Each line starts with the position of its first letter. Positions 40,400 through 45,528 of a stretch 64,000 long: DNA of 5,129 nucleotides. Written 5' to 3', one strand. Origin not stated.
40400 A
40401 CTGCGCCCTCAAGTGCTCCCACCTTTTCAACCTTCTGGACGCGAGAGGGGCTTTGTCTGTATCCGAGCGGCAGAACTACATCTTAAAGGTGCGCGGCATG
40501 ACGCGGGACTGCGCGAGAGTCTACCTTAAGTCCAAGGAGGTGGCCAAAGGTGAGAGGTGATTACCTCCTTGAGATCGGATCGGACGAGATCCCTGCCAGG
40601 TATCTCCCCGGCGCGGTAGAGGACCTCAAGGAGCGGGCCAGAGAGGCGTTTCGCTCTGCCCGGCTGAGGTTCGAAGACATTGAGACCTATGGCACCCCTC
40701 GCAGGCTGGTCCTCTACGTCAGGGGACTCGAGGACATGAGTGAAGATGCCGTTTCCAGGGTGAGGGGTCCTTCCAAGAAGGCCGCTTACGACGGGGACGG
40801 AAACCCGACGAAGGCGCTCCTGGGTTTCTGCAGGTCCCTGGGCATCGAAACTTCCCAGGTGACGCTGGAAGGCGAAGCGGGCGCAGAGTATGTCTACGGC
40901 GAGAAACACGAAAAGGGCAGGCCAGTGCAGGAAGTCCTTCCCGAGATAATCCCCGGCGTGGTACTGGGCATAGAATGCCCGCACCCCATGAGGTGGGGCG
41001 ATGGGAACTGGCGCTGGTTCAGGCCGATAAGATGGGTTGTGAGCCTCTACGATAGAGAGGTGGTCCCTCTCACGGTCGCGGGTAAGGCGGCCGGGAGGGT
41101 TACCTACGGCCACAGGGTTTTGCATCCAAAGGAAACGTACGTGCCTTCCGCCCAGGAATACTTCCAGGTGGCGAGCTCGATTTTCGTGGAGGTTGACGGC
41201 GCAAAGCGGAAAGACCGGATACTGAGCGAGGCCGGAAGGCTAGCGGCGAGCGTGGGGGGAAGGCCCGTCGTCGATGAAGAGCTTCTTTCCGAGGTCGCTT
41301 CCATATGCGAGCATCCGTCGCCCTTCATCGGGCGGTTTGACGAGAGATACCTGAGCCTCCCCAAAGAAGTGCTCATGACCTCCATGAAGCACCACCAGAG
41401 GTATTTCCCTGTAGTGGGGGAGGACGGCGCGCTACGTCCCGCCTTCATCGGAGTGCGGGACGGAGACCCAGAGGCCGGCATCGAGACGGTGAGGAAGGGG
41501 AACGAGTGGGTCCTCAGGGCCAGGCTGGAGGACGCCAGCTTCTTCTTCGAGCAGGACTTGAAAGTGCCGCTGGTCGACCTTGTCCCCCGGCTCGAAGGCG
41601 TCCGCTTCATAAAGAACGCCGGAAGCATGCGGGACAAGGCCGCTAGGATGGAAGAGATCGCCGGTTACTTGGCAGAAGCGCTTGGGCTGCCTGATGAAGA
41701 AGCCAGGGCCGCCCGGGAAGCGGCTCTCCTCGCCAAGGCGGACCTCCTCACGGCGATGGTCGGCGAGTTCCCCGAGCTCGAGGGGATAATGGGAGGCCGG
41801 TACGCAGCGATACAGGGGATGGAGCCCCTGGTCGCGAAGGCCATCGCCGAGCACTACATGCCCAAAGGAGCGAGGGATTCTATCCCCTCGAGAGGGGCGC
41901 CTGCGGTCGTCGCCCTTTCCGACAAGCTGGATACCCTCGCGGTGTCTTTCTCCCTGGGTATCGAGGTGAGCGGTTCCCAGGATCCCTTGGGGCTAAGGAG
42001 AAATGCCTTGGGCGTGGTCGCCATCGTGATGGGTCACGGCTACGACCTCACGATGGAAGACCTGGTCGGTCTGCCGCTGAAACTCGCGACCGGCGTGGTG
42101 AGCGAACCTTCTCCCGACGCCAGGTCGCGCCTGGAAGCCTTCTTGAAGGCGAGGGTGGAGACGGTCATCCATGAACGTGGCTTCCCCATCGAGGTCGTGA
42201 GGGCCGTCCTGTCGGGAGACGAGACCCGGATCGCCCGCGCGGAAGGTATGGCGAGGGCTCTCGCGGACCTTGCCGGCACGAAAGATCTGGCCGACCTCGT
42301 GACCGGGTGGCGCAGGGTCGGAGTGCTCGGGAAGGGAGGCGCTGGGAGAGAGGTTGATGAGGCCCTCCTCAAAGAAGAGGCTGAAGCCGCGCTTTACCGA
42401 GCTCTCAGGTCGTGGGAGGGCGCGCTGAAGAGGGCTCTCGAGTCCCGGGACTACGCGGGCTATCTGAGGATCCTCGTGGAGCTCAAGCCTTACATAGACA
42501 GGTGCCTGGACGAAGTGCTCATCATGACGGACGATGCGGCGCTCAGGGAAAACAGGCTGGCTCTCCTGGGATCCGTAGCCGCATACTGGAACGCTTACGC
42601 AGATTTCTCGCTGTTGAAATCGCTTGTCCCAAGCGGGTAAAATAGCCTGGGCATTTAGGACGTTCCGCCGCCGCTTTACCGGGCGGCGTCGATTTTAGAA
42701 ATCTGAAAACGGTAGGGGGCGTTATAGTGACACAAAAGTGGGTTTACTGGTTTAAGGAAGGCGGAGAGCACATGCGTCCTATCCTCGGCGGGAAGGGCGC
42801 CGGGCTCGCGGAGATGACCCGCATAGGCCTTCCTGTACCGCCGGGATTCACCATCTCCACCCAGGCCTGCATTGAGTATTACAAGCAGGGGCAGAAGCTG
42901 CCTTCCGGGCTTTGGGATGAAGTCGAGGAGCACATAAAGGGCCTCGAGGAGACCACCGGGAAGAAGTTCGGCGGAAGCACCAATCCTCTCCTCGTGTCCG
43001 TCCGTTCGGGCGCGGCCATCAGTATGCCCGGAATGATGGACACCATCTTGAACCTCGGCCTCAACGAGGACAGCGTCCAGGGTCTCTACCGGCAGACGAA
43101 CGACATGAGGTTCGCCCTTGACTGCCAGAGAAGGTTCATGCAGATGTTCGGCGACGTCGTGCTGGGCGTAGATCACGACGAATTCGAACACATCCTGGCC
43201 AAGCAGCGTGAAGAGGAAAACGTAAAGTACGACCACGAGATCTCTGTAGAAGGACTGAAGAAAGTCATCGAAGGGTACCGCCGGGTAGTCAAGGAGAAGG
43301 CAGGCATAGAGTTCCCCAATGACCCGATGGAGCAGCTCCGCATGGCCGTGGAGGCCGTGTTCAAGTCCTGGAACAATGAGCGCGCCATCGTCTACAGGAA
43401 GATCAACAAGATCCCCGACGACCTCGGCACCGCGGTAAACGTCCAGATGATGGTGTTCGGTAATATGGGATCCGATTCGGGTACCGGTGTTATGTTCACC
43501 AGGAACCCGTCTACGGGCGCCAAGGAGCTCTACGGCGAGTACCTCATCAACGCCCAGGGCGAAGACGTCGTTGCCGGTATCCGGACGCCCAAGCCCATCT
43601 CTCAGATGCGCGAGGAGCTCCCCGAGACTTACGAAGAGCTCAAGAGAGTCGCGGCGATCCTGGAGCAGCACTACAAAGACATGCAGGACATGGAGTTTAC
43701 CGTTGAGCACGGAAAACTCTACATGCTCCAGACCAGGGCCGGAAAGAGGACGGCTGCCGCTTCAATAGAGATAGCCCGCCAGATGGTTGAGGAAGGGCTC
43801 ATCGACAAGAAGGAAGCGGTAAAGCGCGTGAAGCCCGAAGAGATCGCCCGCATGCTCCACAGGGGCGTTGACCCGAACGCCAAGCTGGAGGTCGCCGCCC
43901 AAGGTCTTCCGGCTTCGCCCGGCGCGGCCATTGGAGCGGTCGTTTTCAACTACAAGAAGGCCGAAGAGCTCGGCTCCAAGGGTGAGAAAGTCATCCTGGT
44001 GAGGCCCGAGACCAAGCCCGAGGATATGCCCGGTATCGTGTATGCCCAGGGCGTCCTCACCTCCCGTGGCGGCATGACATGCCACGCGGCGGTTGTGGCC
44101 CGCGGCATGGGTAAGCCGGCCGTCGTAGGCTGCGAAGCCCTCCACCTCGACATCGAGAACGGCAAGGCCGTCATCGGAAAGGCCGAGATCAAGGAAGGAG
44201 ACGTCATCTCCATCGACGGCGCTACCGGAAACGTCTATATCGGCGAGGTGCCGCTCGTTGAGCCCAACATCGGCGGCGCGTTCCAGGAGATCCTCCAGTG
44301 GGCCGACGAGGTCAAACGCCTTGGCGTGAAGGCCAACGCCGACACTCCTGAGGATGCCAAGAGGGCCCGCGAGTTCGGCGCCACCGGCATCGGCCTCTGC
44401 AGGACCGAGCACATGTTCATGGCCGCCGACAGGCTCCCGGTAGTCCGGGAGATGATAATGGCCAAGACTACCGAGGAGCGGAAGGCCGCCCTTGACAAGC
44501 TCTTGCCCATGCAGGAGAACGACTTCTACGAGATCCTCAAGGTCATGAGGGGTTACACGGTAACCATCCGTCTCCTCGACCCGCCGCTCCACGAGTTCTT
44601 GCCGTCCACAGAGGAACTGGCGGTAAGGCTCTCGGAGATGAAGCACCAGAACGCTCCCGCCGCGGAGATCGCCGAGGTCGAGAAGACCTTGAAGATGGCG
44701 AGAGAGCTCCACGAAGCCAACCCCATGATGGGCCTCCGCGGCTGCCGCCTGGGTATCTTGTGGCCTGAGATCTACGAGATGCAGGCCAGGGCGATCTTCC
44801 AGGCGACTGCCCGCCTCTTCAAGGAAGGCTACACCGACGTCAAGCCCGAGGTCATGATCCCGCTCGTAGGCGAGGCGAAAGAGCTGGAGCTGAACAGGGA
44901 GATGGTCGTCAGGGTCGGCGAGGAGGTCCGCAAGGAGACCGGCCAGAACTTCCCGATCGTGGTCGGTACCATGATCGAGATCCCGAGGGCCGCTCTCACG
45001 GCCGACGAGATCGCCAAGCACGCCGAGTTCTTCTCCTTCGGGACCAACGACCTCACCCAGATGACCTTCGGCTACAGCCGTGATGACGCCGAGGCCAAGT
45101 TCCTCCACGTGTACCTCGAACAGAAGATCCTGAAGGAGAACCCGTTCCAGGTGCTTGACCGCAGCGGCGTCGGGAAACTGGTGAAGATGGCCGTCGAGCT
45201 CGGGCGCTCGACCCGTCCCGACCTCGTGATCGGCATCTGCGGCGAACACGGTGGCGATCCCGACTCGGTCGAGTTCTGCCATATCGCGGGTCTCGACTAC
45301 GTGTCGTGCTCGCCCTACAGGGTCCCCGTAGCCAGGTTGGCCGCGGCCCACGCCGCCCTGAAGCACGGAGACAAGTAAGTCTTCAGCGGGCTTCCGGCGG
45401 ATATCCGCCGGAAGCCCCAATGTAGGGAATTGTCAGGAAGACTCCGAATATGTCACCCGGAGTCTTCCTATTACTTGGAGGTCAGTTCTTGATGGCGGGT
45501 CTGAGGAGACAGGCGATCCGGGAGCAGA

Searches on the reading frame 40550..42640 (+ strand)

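Call 8: search_protein_families(library=pfam, proteins=[window:40550-42640:+])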
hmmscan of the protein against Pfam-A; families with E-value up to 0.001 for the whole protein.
window:40550-42640:+ (696 aa): 2 families
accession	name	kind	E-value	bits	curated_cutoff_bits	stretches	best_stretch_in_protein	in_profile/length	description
PF02092.22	tRNA_synt_2f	-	3.7e-185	617.3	29.2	1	5-554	1-535/536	Glycyl-tRNA synthetase beta subunit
PF05746.21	DALR_1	-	2.9e-08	34.2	22.3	1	601-677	23-99/117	DALR anticodon binding domain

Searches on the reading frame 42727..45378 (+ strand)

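Call 8: search_protein_families(library=pfam, proteins=[window:42727-45378:+])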
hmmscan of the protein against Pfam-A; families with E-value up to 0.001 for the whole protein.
window:42727-45378:+ (883 aa): 3 families
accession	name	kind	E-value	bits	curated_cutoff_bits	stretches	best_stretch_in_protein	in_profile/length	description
PF02896.24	PEP-utilizers_C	-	1.2e-84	284.4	22.8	1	518-876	6-291/293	PEP-utilising enzyme, PEP-binding domain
PF01326.24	PPDK_N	-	4.2e-57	194.3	27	2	18-291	2-220/328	Pyruvate phosphate dikinase, AMP/ATP-binding domain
PF00391.29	PEP-utilizers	-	1.3e-24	86.1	23.1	1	420-501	3-72/72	PEP-utilising enzyme, mobile domain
